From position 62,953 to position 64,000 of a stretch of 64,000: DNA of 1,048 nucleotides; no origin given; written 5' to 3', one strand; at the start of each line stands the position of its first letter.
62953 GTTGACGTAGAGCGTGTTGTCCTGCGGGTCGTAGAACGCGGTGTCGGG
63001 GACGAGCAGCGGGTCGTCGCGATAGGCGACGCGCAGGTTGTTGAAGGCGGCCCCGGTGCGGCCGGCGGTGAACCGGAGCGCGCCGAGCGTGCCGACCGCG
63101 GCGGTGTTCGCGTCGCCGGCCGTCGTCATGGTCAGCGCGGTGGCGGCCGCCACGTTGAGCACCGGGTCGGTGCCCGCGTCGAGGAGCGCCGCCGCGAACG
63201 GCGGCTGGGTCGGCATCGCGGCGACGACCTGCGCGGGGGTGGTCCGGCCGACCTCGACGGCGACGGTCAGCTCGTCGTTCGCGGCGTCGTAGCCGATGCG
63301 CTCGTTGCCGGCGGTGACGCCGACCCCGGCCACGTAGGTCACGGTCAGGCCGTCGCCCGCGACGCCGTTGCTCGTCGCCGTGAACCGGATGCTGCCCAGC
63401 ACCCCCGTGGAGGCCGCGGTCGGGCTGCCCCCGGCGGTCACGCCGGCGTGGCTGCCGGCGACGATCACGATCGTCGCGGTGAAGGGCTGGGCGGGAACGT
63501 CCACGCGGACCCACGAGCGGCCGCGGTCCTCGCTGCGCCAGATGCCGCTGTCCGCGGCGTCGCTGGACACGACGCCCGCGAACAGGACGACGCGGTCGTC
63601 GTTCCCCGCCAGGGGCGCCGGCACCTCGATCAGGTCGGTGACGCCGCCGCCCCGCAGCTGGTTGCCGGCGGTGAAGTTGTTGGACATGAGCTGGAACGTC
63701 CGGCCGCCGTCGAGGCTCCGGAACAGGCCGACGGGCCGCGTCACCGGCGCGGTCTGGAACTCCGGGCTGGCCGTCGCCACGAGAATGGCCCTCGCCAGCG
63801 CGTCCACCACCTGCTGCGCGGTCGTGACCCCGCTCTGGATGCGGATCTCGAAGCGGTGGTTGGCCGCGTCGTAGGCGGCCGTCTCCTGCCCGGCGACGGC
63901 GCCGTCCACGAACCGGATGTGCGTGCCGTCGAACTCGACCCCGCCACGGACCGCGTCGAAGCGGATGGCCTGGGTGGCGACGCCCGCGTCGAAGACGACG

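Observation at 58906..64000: Unrecognised ~100-aa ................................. repeat, at least 16 tandem copies plus isolated copies inserted elsewhere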

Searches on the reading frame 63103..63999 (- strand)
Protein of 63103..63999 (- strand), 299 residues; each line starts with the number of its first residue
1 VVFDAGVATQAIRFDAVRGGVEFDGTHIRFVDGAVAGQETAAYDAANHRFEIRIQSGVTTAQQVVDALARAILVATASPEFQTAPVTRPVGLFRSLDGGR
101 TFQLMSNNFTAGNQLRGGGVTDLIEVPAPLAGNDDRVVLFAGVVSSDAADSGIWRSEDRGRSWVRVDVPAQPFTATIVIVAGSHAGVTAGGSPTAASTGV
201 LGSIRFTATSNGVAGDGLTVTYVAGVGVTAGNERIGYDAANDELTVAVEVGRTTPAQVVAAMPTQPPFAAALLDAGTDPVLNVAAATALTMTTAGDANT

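Call 32: find_related_loci(query=window:63103-63999:-, collection=metagenome_contigs, flank=10000)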
Query window:63103-63999:- (299 aa) in metagenome_contigs; peptide patterns used: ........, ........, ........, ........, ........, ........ (x = any residue, [..] = any of these).
419 stretches matched a pattern; 4 encode a relative of the query (tblastn E <= 1e-3); 4 distinct loci.
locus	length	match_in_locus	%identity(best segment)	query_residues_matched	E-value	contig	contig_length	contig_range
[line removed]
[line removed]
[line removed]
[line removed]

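Call 37: search_protein_families(library=pfam, proteins=[L001:1055-2995:+, L001:117-1460:+, L001:2775-3824:+, L001:3032-3850:+, L001:698-3010:-, L001:2637-3857:-, L001:3935-9997:+], max_evalue=0.01)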
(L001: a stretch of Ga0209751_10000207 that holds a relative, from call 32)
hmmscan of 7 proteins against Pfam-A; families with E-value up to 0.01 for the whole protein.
L001:1055-2995:+ (646 aa): 5 families
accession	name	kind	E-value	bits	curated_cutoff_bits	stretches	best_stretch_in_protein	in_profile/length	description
PF07517.20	SecA_DEAD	-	2e-102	342.8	24.6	1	38-430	8-290/290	SecA DEAD-like domain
PF21090.3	P-loop_SecA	-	7e-54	183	27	2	447-544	3-100/205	SecA P-loop domain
PF01043.26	SecA_PP_bind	-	7.3e-23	81.7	23.5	1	279-386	3-110/110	SecA preprotein cross-linking domain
PF00271.37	Helicase_C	-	0.0008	20.1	23.5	1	473-568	11-108/110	Helicase conserved C-terminal domain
PF00270.35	DEAD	-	0.007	16.6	26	0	123-262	17-133/167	DEAD/DEAH box helicase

L001:117-1460:+ (447 aa): 0 families

L001:2775-3824:+ (349 aa): 4 families
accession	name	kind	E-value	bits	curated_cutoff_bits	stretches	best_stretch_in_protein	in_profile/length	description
PF16576.10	HlyD_D23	-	5.2e-19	68.8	30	1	114-335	19-209/214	Barrel-sandwich domain of CusB or HlyD membrane-fusion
PF13437.12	HlyD_3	-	4.7e-17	63.1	22.2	2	237-333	1-98/106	HlyD family secretion protein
PF13533.13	Biotin_lipoyl_2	-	5.8e-06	26.4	29.8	1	115-146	1-32/32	Biotin-lipoyl like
PF00364.28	Biotin_lipoyl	-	0.001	19.3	22.1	1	115-145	43-73/73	Biotin-requiring enzyme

L001:3032-3850:+ (272 aa): 0 families

L001:698-3010:- (770 aa): 0 families

L001:2637-3857:- (406 aa): 0 families

L001:3935-9997:+ (2021 aa): 0 families

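Call 38: search_protein_families(library=ncbifam, proteins=[L001:3935-9997:+, L001:1055-2995:+, L001:2637-3857:-], max_evalue=0.01)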
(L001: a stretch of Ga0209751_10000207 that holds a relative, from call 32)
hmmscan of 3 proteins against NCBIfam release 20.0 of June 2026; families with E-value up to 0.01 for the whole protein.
L001:3935-9997:+ (2021 aa): 1 family
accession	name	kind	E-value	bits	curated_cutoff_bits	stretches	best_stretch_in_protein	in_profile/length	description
NF012209.1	LEPR-8K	domain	2e-07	30.3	17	1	28-49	1-22/24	LEPR-XLL domain-containing protein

L001:1055-2995:+ (646 aa): 9 families
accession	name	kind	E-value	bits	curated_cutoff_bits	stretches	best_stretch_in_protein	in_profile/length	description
NF009538.1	PRK12904.1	equivalog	9.5e-181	602.8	814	2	40-544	11-491/814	preprotein translocase subunit SecA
TIGR00963.1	secA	equivalog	5.4e-177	590.5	800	2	64-544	12-473/787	preprotein translocase subunit SecA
NF006630.0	PRK09200.1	subfamily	1.5e-174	582.2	862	1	41-599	12-550/789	preprotein translocase subunit SecA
TIGR04397.1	SecA2_Bac_anthr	exception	2e-163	545.5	1085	1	39-596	9-545/774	accessory Sec system translocase SecA2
NF009536.0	PRK12901.1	equivalog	1.2e-148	497.1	1493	2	335-602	491-758/1118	preprotein translocase subunit SecA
TIGR03714.1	secA2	equivalog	2.1e-145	485.9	930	1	44-602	7-549/762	accessory Sec system translocase SecA2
TIGR04221.1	SecA2_Mycobac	equivalog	1.9e-141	472.8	725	1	41-597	15-552/762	accessory Sec system translocase SecA2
NF012136.0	SecA2_Lm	equivalog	1.9e-125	419.7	1100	1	89-597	57-543/776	accessory Sec system translocase SecA2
NF053710.1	RNA_heli_RhlE2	exception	0.0043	15.5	925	1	450-580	223-349/635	RNA helicase RhlE2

L001:2637-3857:- (406 aa): 0 families

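Call 45: find_related_loci(query=L001:1055-2995:+, collection=genome_contigs, flank=10000)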
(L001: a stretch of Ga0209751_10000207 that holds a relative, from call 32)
Query L001:1055-2995:+ (646 aa) in genome_contigs; peptide patterns used: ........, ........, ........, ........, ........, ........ (x = any residue, [..] = any of these).
599 stretches matched a pattern (row limit reached: there are more); 531 encode a relative of the query (tblastn E <= 1e-3); the best 80 are kept; 80 distinct loci.
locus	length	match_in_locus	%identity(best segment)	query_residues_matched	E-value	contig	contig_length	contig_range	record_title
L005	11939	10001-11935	66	1-646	0e+0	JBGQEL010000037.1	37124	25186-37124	MAG: Candidatus Methylomirabilia bacterium isolate OBJ2_061818_090_8 k141_2601898_length_37124_cov_19.4975, whole genome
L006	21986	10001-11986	66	1-646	0e+0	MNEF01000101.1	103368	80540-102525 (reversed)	MAG: Candidatus Rokubacteria bacterium 13_1_40CM_69_27 13_1_40cm_scaffold_103, whole genome shotgun sequence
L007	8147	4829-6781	66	12-646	0e+0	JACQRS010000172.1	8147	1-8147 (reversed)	MAG: Candidatus Rokuibacteriota bacterium isolate NC_groundwater_1365_Ag_S-0.2um_67_47 S_p2_S4_coassembly_k141_1772547,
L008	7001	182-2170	63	1-646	0e+0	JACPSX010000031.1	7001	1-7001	MAG: Candidatus Tectomicrobia bacterium isolate NC_groundwater_717_Ag_S-0.2um_59_8 S36_SO-2_scaffold_127999, whole genom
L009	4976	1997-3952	59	11-646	0e+0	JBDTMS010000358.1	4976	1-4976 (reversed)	MAG: Betaproteobacteria bacterium isolate cluster3_bin.131 NODE_96616_length_4976_cov_5.435481, whole genome shotgun seq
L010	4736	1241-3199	57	11-646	0e+0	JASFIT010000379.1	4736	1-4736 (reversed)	MAG: Desulfobacteraceae bacterium isolate D0608S20remetaG_Bin_205 D0608S20remetaG_FD_scaffold_8350_c1, whole genome shot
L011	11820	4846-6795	59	13-646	0e+0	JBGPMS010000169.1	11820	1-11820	MAG: Gammaproteobacteria bacterium isolate OBJ_0618_7090110_232 k141_11568561_length_11820_cov_26.8198, whole genome sho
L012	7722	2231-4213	61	1-644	0e+0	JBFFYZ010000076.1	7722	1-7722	MAG: Nitrospiraceae bacterium isolate Mix_sand01.2020.11.G.13 k141_2247731_length_7722_cov_14.8800, whole genome shotgun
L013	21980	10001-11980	58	1-646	0e+0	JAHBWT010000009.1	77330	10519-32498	MAG: Nitrospira sp. isolate ACE_NIT12 NIT12_9, whole genome shotgun sequence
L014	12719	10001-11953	62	12-646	0e+0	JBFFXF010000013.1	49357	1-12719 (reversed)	MAG: Planctomycetota bacterium isolate Mix_sand01.2020.11.D.10 k141_3619745_length_49357_cov_21.1123, whole genome shotg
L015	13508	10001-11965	64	12-646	0e+0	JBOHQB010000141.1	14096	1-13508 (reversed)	MAG: Candidatus Rokuibacteriota bacterium isolate H1-B1_metabat2.bin.40_sub k127_1930755, whole genome shotgun sequence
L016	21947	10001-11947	59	13-646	0e+0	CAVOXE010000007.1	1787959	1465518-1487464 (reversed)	MAG: Nitrospirota bacterium isolate MFD00392.bin.1.17 genome assembly, contig: contig_3564, whole genome shotgun sequenc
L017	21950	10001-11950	58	13-646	0e+0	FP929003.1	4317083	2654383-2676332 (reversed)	Candidatus Nitrospira defluvii chromosome, complete genome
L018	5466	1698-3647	60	14-646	0e+0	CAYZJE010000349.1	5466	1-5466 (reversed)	MAG TPA_asm: uncultured Syntrophobacter sp. isolate binchicken_co165_277 genome assembly, contig: k141_1836524, whole ge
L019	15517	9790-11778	55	1-646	0e+0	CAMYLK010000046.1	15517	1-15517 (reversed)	MAG: uncultured Desulfobulbaceae bacterium isolate FCS_M_Desulfobacterota_12 genome assembly, contig: NODE_3229_length_1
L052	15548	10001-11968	51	2-643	0e+0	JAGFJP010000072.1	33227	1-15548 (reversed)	MAG: Thiogranum sp. isolate mag.26 k127_281529, whole genome shotgun sequence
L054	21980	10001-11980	50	3-646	0e+0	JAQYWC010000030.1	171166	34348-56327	MAG: Desulfobacterium sp. isolate Pec_A4_megahit_bin17 Pec_A4_megahit_bin17_c_000000024841, whole genome shotgun sequenc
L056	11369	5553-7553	50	3-646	0e+0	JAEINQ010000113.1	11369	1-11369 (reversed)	MAG: Desulfobacterales bacterium isolate MAG8 NODE_2784_length_11369_cov_10.518951, whole genome shotgun sequence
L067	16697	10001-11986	53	1-646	4e-179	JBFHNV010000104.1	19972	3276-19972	MAG: Gammaproteobacteria bacterium isolate Mix_sand08.2021.06.D.37 k141_3072225_length_19972_cov_12.2091, whole genome s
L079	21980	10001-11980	51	3-646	2e-172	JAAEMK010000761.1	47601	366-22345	MAG: Desulfobacteraceae bacterium isolate Bse_4 BseG_CONTIG2045519, whole genome shotgun sequence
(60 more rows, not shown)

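Call 70: search_protein_families(library=pfam, proteins=[L054:11938-12870:+, L079:11992-12870:+, L056:7565-8437:+, L052:11779-12864:+, L067:11990-13252:+, L054:12884-17650:+, L079:12809-18943:+, L001:31-1062:+], max_evalue=0.001)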
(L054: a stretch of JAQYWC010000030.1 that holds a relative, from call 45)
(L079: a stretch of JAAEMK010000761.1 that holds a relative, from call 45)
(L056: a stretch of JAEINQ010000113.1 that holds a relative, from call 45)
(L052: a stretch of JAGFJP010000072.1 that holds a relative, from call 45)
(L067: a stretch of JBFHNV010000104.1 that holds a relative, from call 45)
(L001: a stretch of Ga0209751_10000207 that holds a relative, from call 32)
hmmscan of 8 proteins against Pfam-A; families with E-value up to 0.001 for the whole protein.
L054:11938-12870:+ (311 aa): 4 families
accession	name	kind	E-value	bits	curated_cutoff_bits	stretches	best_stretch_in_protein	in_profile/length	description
PF16576.10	HlyD_D23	-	2.9e-19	69.6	30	1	61-282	19-212/214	Barrel-sandwich domain of CusB or HlyD membrane-fusion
PF13437.12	HlyD_3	-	1.8e-15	58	22.2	1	182-274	2-96/106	HlyD family secretion protein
PF13533.13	Biotin_lipoyl_2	-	8.7e-05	22.7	29.8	0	62-93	1-32/32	Biotin-lipoyl like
PF00364.28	Biotin_lipoyl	-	0.00034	20.8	22.1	0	62-92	43-73/73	Biotin-requiring enzyme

L079:11992-12870:+ (293 aa): 3 families
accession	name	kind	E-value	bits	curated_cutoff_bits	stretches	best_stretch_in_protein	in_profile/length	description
PF16576.10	HlyD_D23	-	4.6e-19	69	30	1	42-264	18-212/214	Barrel-sandwich domain of CusB or HlyD membrane-fusion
PF13437.12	HlyD_3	-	1.3e-15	58.4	22.2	1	164-256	2-96/106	HlyD family secretion protein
PF00364.28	Biotin_lipoyl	-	0.00081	19.6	22.1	0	44-74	43-73/73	Biotin-requiring enzyme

L056:7565-8437:+ (291 aa): 4 families
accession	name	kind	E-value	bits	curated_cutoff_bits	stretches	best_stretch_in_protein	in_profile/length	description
PF16576.10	HlyD_D23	-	4.9e-18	65.6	30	1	44-264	20-212/214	Barrel-sandwich domain of CusB or HlyD membrane-fusion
PF13437.12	HlyD_3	-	1.2e-16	61.8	22.2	1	164-257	2-97/106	HlyD family secretion protein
PF13533.13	Biotin_lipoyl_2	-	3.1e-06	27.3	29.8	1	48-75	5-32/32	Biotin-lipoyl like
PF00364.28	Biotin_lipoyl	-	0.00037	20.7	22.1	0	44-74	43-73/73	Biotin-requiring enzyme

L052:11779-12864:+ (362 aa): 3 families
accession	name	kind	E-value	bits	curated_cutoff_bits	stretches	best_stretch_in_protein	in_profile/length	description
PF16576.10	HlyD_D23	-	6.2e-22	78.4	30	1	111-334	19-211/214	Barrel-sandwich domain of CusB or HlyD membrane-fusion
PF13437.12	HlyD_3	-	2.4e-13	51.2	22.2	1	234-330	1-102/106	HlyD family secretion protein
PF00364.28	Biotin_lipoyl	-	8.4e-05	22.8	22.1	0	110-142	41-73/73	Biotin-requiring enzyme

L067:11990-13252:+ (421 aa): 0 families

L054:12884-17650:+ (1589 aa): 8 families
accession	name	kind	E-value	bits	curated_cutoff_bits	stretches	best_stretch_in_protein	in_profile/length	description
PF14252.11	DUF4347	-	4.1e-53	180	24.6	1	79-247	1-164/164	Domain of unknown function (DUF4347)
PF17963.7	Big_9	-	2.9e-44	150.3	23.6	3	1012-1099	1-89/89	Bacterial Ig domain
PF17892.7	Cadherin_5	-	6.8e-27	93.6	26.5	2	1136-1225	1-97/98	Cadherin-like domain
PF17803.7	Cadherin_4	-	3.2e-26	92.1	25.1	3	1004-1068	3-71/71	Bacterial cadherin-like domain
PF16184.11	Cadherin_3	-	4.4e-17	62.4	25.5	1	897-995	1-96/106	Cadherin-like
PF00028.23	Cadherin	-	1.8e-13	51.1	28.8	1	263-347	3-88/93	Cadherin domain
PF05345.18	He_PIG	-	3.5e-06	27.8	24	1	1231-1318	1-95/96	Putative Ig domain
PF19076.6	CshA_repeat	-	0.00051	21.1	27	0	1165-1222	44-100/103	Surface adhesin CshA repetitive domain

L079:12809-18943:+ (2045 aa): 10 families
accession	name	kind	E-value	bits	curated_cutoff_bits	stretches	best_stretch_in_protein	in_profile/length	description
PF17963.7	Big_9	-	4.2e-135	441.4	23.6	7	1511-1598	1-89/89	Bacterial Ig domain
PF17803.7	Cadherin_4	-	8.1e-93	305.4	25.1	6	1501-1567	1-71/71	Bacterial cadherin-like domain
PF17892.7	Cadherin_5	-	2.3e-82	271.5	26.5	6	1510-1600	1-98/98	Cadherin-like domain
PF14252.11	DUF4347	-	4.4e-52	176.6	24.6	1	104-272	1-164/164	Domain of unknown function (DUF4347)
PF00028.23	Cadherin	-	6e-29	100.7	28.8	3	929-1019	3-92/93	Cadherin domain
PF16184.11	Cadherin_3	-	1.2e-17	64.2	25.5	1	810-918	1-105/106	Cadherin-like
PF22352.2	K319L-like_PKD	-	1.2e-08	35.2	27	0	1541-1599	26-84/84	K319L-like, PKD domain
PF19076.6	CshA_repeat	-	9.7e-06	26.6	27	0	1446-1506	43-102/103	Surface adhesin CshA repetitive domain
PF05345.18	He_PIG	-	0.00024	21.9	24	1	1698-1784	2-95/96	Putative Ig domain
PF22036.2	MoaF_like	-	0.0003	21.1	27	0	1577-1604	22-49/94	MoaF-like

L001:31-1062:+ (343 aa): 2 families
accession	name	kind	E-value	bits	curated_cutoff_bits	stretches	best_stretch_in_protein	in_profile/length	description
PF16576.10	HlyD_D23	-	2.7e-06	27.3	30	1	91-251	18-178/214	Barrel-sandwich domain of CusB or HlyD membrane-fusion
PF13437.12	HlyD_3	-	1.7e-05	26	22.2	0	199-254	18-73/106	HlyD family secretion protein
